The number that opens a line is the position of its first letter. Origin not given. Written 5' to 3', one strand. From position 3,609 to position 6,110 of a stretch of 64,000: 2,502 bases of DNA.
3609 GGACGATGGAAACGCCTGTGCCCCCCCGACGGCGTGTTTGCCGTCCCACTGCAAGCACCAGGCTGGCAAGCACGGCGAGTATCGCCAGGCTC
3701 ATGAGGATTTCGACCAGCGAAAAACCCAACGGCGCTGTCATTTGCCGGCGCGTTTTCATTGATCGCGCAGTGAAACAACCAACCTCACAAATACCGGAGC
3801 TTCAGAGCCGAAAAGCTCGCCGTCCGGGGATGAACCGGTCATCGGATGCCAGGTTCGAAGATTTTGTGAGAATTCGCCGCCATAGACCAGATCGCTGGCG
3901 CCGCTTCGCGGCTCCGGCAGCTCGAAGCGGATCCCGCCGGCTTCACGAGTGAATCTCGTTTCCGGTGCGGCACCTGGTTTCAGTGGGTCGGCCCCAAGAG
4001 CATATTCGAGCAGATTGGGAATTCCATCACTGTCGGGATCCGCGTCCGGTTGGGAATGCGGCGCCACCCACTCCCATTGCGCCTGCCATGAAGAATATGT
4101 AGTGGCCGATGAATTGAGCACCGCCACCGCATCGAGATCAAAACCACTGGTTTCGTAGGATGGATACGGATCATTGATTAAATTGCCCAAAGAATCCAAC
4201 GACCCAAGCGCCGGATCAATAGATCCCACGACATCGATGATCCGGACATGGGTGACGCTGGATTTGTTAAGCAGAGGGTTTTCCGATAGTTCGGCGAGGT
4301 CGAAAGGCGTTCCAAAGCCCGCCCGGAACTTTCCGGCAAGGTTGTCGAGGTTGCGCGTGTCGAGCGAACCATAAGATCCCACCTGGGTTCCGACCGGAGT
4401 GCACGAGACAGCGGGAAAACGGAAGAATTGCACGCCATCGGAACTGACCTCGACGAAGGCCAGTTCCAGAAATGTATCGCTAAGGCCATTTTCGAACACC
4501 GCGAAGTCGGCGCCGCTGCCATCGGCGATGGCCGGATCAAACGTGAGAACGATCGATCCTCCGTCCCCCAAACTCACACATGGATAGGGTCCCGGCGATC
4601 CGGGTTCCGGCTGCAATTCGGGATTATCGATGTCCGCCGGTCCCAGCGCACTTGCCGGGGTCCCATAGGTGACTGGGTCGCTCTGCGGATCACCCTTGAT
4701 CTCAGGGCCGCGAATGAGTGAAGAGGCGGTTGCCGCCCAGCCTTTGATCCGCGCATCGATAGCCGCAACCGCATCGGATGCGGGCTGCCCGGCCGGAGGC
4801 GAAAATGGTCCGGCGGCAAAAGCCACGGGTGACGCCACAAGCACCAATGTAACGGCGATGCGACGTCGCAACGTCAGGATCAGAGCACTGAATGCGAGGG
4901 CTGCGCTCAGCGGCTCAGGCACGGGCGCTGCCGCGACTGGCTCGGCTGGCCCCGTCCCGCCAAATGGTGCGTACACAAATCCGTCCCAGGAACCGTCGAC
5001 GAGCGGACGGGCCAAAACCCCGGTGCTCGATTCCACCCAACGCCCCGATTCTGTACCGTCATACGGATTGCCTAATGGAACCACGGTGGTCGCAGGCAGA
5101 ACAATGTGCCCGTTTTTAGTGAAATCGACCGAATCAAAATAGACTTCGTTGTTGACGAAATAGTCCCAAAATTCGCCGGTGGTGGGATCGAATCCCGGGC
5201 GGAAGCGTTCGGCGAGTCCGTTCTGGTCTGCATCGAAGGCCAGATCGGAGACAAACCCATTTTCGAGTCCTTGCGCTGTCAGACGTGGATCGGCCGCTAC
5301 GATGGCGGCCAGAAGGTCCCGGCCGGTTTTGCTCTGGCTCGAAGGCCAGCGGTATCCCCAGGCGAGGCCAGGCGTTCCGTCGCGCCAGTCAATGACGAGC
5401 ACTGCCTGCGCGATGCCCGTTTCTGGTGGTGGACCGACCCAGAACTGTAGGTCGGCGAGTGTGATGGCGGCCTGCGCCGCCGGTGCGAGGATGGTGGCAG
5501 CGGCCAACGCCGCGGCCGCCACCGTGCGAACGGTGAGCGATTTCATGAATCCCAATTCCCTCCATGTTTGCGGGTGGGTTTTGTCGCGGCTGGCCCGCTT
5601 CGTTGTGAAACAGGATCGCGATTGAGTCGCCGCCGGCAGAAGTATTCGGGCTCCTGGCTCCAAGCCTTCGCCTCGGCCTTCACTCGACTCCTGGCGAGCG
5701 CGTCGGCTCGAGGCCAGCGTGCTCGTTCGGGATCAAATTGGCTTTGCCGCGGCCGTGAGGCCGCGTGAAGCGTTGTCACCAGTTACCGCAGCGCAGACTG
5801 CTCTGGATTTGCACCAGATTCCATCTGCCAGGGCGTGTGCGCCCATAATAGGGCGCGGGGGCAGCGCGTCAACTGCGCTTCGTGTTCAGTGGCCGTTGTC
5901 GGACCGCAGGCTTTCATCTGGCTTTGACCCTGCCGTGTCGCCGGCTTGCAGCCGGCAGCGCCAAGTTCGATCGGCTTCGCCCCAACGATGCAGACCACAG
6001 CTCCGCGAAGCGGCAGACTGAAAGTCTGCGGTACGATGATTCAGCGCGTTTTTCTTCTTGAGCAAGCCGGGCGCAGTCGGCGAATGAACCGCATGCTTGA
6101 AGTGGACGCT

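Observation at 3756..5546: Complete PEP-CTERM protein fused in-frame, with no stop, to a second secreted protein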

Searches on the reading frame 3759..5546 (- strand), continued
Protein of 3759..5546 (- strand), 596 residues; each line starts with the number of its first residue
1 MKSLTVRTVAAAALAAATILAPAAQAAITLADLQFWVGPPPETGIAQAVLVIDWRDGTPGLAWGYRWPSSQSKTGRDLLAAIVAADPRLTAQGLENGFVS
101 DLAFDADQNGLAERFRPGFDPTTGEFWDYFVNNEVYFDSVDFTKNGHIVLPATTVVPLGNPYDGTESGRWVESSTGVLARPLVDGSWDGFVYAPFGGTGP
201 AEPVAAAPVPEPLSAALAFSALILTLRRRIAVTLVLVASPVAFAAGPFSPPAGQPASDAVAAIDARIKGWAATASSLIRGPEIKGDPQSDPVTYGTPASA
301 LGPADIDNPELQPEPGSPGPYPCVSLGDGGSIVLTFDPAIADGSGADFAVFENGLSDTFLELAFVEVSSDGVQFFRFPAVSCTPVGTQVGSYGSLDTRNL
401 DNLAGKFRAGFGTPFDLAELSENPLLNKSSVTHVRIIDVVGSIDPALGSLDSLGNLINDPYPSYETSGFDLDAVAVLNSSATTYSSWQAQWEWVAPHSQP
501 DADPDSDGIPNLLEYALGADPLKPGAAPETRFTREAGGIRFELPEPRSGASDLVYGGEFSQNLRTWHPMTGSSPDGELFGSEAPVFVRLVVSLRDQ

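Call 75: search_protein_representatives(protein=window:3759-5546:-)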
Query: 596 residues. Proteins with E-value up to 0.001 (for the whole library): 2877; up to 1e-10: 1537; up to 1e-30: 787. The best 150 are listed.
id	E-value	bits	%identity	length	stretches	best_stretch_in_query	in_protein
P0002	4.2e-185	633.2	58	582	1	10-567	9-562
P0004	4.6e-152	524.0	50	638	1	10-572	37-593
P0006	2.9e-150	518.1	53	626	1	12-522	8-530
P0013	9.3e-134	463.6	48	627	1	18-575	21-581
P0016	7.6e-131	454.0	51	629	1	6-576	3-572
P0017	4.9e-130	451.3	49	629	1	10-567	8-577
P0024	3.5e-122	425.3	48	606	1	12-571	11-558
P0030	4.5e-105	368.9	55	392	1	223-593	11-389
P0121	5.1e-102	358.7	45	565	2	229-481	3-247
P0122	5.0e-91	322.5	39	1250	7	236-485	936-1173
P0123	1.4e-90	320.9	48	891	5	256-479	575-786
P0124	3.4e-88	313.1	41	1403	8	245-478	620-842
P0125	4.0e-87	309.6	42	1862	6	240-478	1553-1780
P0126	5.6e-87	309.1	41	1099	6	244-480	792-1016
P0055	1.7e-86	307.5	52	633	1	207-571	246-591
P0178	7.1e-63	229.5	58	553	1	237-479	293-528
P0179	7.6e-63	229.4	54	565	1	203-484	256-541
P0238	5.1e-54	200.2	43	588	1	2-483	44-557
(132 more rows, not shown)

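Call 82: search_protein_families(library=ncbifam, proteins=[L050:3215-4948:+, L025:3950-5470:+, L001:5324-6001:+, P0238], max_evalue=0.01)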
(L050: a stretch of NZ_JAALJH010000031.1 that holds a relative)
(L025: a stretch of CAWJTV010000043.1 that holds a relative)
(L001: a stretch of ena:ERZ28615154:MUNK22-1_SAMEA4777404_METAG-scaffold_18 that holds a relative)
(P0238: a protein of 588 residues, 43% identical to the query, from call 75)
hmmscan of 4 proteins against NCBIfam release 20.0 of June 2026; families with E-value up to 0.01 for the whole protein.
L050:3215-4948:+ (578 aa): 10 families
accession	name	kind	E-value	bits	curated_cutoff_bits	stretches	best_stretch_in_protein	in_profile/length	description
NF038120.1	PEP_CTERM_QFxxD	subfamily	1.3e-08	35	80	1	174-286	107-214/215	NF038120 family PEP-CTERM protein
NF038129.1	PEP_NF038129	equivalog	2.8e-06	27.3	65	1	244-287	152-194/194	NF038129 family PEP-CTERM protein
NF038124.1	PEP_CTERM_TLD_A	exception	1.2e-05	25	100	0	250-287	199-235/235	PEP_CTERM-anchored TLD domain-containing protein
NF038125.1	PEP_CTERM_THxN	subfamily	3e-05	23.7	85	1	211-285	170-245/246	THxN family PEP-CTERM protein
NF033170.0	lipo_LIC13355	subfamily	7.7e-05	22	120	1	374-431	97-156/273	LIC_13355 family lipoprotein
NF038119.1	PEP_CTERM_MHFG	equivalog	0.00011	22.7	100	0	253-287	226-260/260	MHFG family PEP-CTERM protein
NF038118.1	PEP_CTERM_CCXG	equivalog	0.00017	21.3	90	0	254-285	168-198/199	CCXG family PEP-CTERM protein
NF041538.1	PEP_EDSA_1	subfamily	0.00018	21.3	100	1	259-286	280-307/307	EDSAP-1 family PEP-CTERM protein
NF041927.1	Xrt_dep_XDP1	equivalog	0.0018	18.3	125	0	259-285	215-241/242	exosortase-dependent surface protein XDP1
TIGR02595.1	PEP_CTERM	domain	0.0027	18.4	16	1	263-287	1-22/24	PEP-CTERM sorting domain-containing protein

L025:3950-5470:+ (507 aa): 10 families
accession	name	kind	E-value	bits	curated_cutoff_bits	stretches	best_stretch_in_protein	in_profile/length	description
NF038126.1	PEP_CTERM_FxDxF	subfamily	3.9e-07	30.5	50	0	463-490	135-162/165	FxDxF family PEP-CTERM protein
NF038124.1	PEP_CTERM_TLD_A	exception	1.1e-06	28.4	100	0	450-490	191-231/235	PEP_CTERM-anchored TLD domain-containing protein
NF038129.1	PEP_NF038129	equivalog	1.1e-05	25.4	65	0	462-489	163-190/194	NF038129 family PEP-CTERM protein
NF038120.1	PEP_CTERM_QFxxD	subfamily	3.3e-05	23.9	80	0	191-211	190-210/215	NF038120 family PEP-CTERM protein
NF038119.1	PEP_CTERM_MHFG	equivalog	0.00038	20.9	100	0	177-216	219-258/260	MHFG family PEP-CTERM protein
NF038125.1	PEP_CTERM_THxN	subfamily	0.00055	19.6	85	0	192-212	221-241/246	THxN family PEP-CTERM protein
NF041927.1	Xrt_dep_XDP1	equivalog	0.0013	18.8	125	0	190-212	216-237/242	exosortase-dependent surface protein XDP1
NF038118.1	PEP_CTERM_CCXG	equivalog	0.0021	17.8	90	0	191-211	173-193/199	CCXG family PEP-CTERM protein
NF033170.0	lipo_LIC13355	subfamily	0.0024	17.1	120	1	308-363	97-154/273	LIC_13355 family lipoprotein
NF033554.9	floc_PepA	equivalog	0.0025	17.6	80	1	192-219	235-259/261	flocculation-associated PEP-CTERM protein PepA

L001:5324-6001:+ (226 aa): 1 family
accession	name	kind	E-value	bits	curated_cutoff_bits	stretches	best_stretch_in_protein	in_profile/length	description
TIGR02595.1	PEP_CTERM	domain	0.00065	20.4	16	1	204-226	1-23/24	PEP-CTERM sorting domain-containing protein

P0238 (588 aa): 15 families
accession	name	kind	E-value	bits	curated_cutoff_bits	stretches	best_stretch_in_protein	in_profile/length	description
NF038129.1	PEP_NF038129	equivalog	6.3e-14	52.3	65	2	547-582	158-194/194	NF038129 family PEP-CTERM protein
TIGR02595.1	PEP_CTERM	domain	7.1e-12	45.3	16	2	558-583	1-23/24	PEP-CTERM sorting domain-containing protein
NF038126.1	PEP_CTERM_FxDxF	subfamily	6e-11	42.8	50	2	553-582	138-165/165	FxDxF family PEP-CTERM protein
NF038119.1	PEP_CTERM_MHFG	equivalog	7.5e-10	39.6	100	2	552-582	230-259/260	MHFG family PEP-CTERM protein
NF038120.1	PEP_CTERM_QFxxD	subfamily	1.3e-08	35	80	1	242-269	189-215/215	NF038120 family PEP-CTERM protein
NF033947.0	PEP-cistern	hypoth_equivalog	5.4e-07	29.5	60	0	541-576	163-191/195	cistern family PEP-CTERM protein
NF035944.1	PEPxxWA-CTERM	domain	1.8e-06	27.7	35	1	558-582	1-24/24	PEPxxWA-CTERM sorting domain-containing protein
NF038118.1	PEP_CTERM_CCXG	equivalog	6.4e-06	26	90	0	243-269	173-199/199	CCXG family PEP-CTERM protein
NF038124.1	PEP_CTERM_TLD_A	exception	7.8e-06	25.6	100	0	527-583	183-235/235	PEP_CTERM-anchored TLD domain-containing protein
NF041927.1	Xrt_dep_XDP1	equivalog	5.7e-05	23.2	125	0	242-268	216-241/242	exosortase-dependent surface protein XDP1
NF038130.1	PEP_NF038130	equivalog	0.00012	21.8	60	1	209-264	230-281/283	NF038130 family PEP-CTERM protein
NF038125.1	PEP_CTERM_THxN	subfamily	0.00016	21.3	85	0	244-268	222-244/246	THxN family PEP-CTERM protein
NF033554.9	floc_PepA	equivalog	0.00037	20.4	80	2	520-582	210-260/261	flocculation-associated PEP-CTERM protein PepA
NF033170.0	lipo_LIC13355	subfamily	0.0031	16.7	120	1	410-453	109-155/273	LIC_13355 family lipoprotein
NF041538.1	PEP_EDSA_1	subfamily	0.0045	16.7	100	0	556-582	283-307/307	EDSAP-1 family PEP-CTERM protein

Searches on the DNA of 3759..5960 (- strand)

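Call 45: search_rna_families(sources=[L001, L003, L005, L007, L009, L013, L014, L025, L048, L050, L032, L020, L028, L051], threshold=gathering)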
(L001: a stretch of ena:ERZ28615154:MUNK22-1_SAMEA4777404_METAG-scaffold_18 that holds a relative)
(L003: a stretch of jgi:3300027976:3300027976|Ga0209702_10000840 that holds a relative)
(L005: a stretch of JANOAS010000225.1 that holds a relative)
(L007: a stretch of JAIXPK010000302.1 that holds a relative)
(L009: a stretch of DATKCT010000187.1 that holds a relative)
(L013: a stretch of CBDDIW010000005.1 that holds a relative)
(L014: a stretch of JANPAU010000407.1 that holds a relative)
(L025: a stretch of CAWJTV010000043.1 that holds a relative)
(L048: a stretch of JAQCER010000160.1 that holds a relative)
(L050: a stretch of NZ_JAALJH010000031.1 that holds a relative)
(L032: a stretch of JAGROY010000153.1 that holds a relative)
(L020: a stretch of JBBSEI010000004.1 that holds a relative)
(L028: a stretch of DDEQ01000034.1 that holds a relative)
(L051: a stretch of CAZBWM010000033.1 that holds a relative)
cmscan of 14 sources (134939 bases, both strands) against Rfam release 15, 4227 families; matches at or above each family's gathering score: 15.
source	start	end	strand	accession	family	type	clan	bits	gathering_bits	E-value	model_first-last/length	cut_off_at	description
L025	1699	1886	+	RF00174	Cobalamin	Cis-reg; riboswitch;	CL00101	87.2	31.5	8e-20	1-189/189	no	Cobalamin riboswitch aptamer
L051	1240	1487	+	RF00174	Cobalamin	Cis-reg; riboswitch;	CL00101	87.1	31.5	8.8e-20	1-189/189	no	Cobalamin riboswitch aptamer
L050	2588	2777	+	RF00174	Cobalamin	Cis-reg; riboswitch;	CL00101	84.2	31.5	5.7e-19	1-189/189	no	Cobalamin riboswitch aptamer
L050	5124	5315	+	RF00174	Cobalamin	Cis-reg; riboswitch;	CL00101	81.6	31.5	3.1e-18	1-189/189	no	Cobalamin riboswitch aptamer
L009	3843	3962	+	RF00174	Cobalamin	Cis-reg; riboswitch;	CL00101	76.5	31.5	9.4e-17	47-167/189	no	Cobalamin riboswitch aptamer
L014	3706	3870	+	RF00174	Cobalamin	Cis-reg; riboswitch;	CL00101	70.8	31.5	4e-15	1-189/189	no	Cobalamin riboswitch aptamer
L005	2011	2083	-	RF00005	tRNA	Gene; tRNA;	CL00001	68.3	29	2e-12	1-71/71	no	tRNA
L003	5023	5142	+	RF00174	Cobalamin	Cis-reg; riboswitch;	CL00101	66.6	31.5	6.4e-14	47-167/189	no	Cobalamin riboswitch aptamer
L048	1750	1917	+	RF00174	Cobalamin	Cis-reg; riboswitch;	CL00101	62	31.5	1.3e-12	1-189/189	no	Cobalamin riboswitch aptamer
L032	2868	2989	+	RF00174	Cobalamin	Cis-reg; riboswitch;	CL00101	56.9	31.5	3.7e-11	47-167/189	no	Cobalamin riboswitch aptamer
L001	5092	5216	+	RF00174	Cobalamin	Cis-reg; riboswitch;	CL00101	51.9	31.5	1e-09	47-167/189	no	Cobalamin riboswitch aptamer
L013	3712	3933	+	RF00174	Cobalamin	Cis-reg; riboswitch;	CL00101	44.4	31.5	1.4e-07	1-189/189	no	Cobalamin riboswitch aptamer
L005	3598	3765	+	RF00174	Cobalamin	Cis-reg; riboswitch;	CL00101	42.4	31.5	5.5e-07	47-167/189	no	Cobalamin riboswitch aptamer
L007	3722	3938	+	RF00174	Cobalamin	Cis-reg; riboswitch;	CL00101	41.1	31.5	1.2e-06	1-189/189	no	Cobalamin riboswitch aptamer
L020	2688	2890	+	RF00174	Cobalamin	Cis-reg; riboswitch;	CL00101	41.1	31.5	1.3e-06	1-189/189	no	Cobalamin riboswitch aptamer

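Call 67: search_rna_families(source=window, start=5480, end=5960, threshold=evalue, max_evalue=0.01, show_alignments=1)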
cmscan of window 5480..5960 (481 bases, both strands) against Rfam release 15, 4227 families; matches with E-value up to 0.01: 1.
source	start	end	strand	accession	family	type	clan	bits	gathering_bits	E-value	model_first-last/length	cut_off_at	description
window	5642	5822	-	RF00174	Cobalamin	Cis-reg; riboswitch;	CL00101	39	31.5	1.8e-08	47-167/189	no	Cobalamin riboswitch aptamer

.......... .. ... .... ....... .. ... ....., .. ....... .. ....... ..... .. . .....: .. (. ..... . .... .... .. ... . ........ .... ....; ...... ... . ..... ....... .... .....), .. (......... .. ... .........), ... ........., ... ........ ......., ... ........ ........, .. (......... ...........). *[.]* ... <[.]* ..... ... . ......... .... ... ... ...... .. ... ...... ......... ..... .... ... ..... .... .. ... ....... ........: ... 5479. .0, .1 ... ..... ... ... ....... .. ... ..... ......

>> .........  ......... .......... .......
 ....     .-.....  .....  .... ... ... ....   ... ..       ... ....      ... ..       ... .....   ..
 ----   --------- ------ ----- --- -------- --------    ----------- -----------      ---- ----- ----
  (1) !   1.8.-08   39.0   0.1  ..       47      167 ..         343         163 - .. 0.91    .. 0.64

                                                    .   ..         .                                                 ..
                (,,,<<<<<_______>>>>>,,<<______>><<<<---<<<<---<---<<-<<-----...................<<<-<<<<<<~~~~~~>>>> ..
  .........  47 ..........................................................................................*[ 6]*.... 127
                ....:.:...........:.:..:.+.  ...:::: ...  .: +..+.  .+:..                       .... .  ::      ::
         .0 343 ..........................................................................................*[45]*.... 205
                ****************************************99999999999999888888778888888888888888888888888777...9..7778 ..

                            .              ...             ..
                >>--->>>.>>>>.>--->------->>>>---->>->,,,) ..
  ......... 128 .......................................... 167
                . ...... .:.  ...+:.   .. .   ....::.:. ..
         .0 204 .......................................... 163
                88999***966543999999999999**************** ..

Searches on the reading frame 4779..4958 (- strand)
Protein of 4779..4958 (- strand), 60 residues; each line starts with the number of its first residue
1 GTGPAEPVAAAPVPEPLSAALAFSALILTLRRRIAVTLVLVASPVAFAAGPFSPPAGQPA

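Call 6: search_protein_families(library=pfam, proteins=[window:4779-4958:-], max_evalue=10)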
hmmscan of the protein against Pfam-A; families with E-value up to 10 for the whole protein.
seq(60 aa): 0 families

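Call 7: search_protein_families(library=ncbifam, proteins=[window:4779-4958:-], max_evalue=10)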
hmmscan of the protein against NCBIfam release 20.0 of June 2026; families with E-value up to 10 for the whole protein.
seq(60 aa): 2 families
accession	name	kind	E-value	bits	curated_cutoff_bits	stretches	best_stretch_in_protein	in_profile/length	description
NF038120.1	PEP_CTERM_QFxxD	subfamily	0.12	12.3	80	1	9-33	189-213/215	NF038120 family PEP-CTERM protein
NF041927.1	Xrt_dep_XDP1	equivalog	0.25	11.3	125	1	11-33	217-240/242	exosortase-dependent surface protein XDP1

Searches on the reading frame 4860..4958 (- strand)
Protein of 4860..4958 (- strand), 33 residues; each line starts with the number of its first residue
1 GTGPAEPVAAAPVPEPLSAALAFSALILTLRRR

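Call 6: search_protein_families(library=pfam, proteins=[window:4860-4958:-], max_evalue=10)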
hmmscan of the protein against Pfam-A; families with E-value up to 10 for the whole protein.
seq(33 aa): 1 family
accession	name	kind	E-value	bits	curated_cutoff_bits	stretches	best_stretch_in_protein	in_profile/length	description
PF07589.16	PEP-CTERM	-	0.047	14.3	20.7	1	12-33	1-24/24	PEP-CTERM motif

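Call 7: search_protein_families(library=ncbifam, proteins=[window:4860-4958:-], max_evalue=10)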
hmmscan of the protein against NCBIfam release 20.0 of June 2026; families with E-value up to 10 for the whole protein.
seq(33 aa): 4 families
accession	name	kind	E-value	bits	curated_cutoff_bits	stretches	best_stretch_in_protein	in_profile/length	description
NF038120.1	PEP_CTERM_QFxxD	subfamily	0.039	13.8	80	1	9-33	189-213/215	NF038120 family PEP-CTERM protein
NF041927.1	Xrt_dep_XDP1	equivalog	0.063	13.2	125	1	11-33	217-240/242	exosortase-dependent surface protein XDP1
NF038129.1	PEP_NF038129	equivalog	0.12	12.2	65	1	8-33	166-194/194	NF038129 family PEP-CTERM protein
TIGR03901.2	MYXO-CTERM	domain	0.4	11.1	20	1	9-33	7-32/34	MYXO-CTERM sorting domain-containing protein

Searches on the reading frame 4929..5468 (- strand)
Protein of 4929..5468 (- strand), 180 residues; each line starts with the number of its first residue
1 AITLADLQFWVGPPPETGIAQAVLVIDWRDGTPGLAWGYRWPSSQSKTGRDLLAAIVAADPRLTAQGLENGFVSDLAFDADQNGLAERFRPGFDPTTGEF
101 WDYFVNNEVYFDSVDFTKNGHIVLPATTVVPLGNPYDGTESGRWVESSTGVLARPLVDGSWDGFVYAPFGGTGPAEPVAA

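Call 63: search_solved_structures(query=A3, max_evalue=1)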
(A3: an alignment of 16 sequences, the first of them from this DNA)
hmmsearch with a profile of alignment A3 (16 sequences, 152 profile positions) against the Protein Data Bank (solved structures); distinct sequences matched with E-value up to 1: 0.
